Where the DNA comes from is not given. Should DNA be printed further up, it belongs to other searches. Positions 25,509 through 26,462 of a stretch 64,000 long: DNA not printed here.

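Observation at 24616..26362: Two tandem acidic coiled-coil ORFans (243 and 217 aa), each with its own near-identical promoter and its own terminator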

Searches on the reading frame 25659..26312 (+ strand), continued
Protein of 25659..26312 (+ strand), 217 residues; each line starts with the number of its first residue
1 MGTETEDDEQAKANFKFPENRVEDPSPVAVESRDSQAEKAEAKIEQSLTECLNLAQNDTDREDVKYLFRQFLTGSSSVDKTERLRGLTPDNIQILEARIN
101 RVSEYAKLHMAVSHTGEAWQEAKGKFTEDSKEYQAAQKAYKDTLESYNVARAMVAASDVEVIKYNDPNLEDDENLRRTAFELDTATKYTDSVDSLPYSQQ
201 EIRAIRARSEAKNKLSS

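Call 50: search_solved_structures(query=A1, max_evalue=10)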
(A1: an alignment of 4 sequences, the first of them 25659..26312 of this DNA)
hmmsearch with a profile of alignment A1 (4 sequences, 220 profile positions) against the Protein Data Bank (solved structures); distinct sequences matched with E-value up to 10: 0.

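Call 57: search_protein_families(library=pfam, alignment_id=A1, max_evalue=5)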
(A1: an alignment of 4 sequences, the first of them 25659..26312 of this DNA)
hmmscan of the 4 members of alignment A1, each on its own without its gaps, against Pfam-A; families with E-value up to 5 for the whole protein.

A. member 1, window:25659-26312:+ (217 aa): 2 families
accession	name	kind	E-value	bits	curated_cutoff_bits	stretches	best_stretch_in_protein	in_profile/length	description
PF09480.15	PrgH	-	0.015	15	25.8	1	81-144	67-123/373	Type III secretion system protein PrgH-EprH (PrgH)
PF05119.17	Terminase_4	-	0.032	15.1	24.7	1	80-142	11-73/98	Phage terminase, small subunit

B. families by the number of members that match (of 4 scanned): 5 families
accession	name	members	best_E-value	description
PF09480.15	PrgH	1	0.015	Type III secretion system protein PrgH-EprH (PrgH)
PF24881.1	DUF7739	1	0.024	Domain of unknown function (DUF7739)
PF05119.17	Terminase_4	1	0.032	Phage terminase, small subunit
PF18546.6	MetOD1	1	0.088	Methanogen output domain 1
PF14454.12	Prok_Ub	1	0.15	Prokaryotic Ubiquitin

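Call 58: search_protein_families(library=padloc, proteins=[window:25659-26312:+, P0003], max_evalue=1)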
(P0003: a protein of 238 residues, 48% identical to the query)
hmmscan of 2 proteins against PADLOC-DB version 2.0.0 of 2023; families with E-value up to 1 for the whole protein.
window:25659-26312:+ (217 aa): 0 families

P0003 (238 aa): 1 family
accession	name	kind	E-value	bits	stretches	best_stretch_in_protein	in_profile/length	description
PDLC04860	PDC-S05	-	0.014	13.3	1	134-197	75-137/141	-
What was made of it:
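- On Known anti-phage defence or toxin-antitoxin components: P0003 hits PDC-S05 only at E 0.014 (call 58).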

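Call 78: search_protein_families(library=phrogs, alignment_id=A1, max_evalue=5)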
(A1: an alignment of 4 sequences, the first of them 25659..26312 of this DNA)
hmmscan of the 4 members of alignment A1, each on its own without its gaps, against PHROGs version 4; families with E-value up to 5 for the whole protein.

A. member 1, window:25659-26312:+ (217 aa): 1 family
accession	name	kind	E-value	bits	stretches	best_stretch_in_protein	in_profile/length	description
phrog_21921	-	unknown function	0.057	14.5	1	39-66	18-46/76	-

B. families by the number of members that match (of 4 scanned): 5 families
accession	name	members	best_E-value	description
phrog_13030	-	1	0.015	RNA polymerase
phrog_13246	-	1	0.025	replisome organizer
phrog_21921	-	1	0.057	-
phrog_12929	-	1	0.15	-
phrog_21046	-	1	0.3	-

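Call 79: search_dna_similar(query=P0003, collection=phages, mode=protein, max_evalue=1, max_rows=10)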
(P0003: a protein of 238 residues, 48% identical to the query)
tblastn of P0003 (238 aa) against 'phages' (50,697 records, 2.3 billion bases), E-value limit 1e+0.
No match.
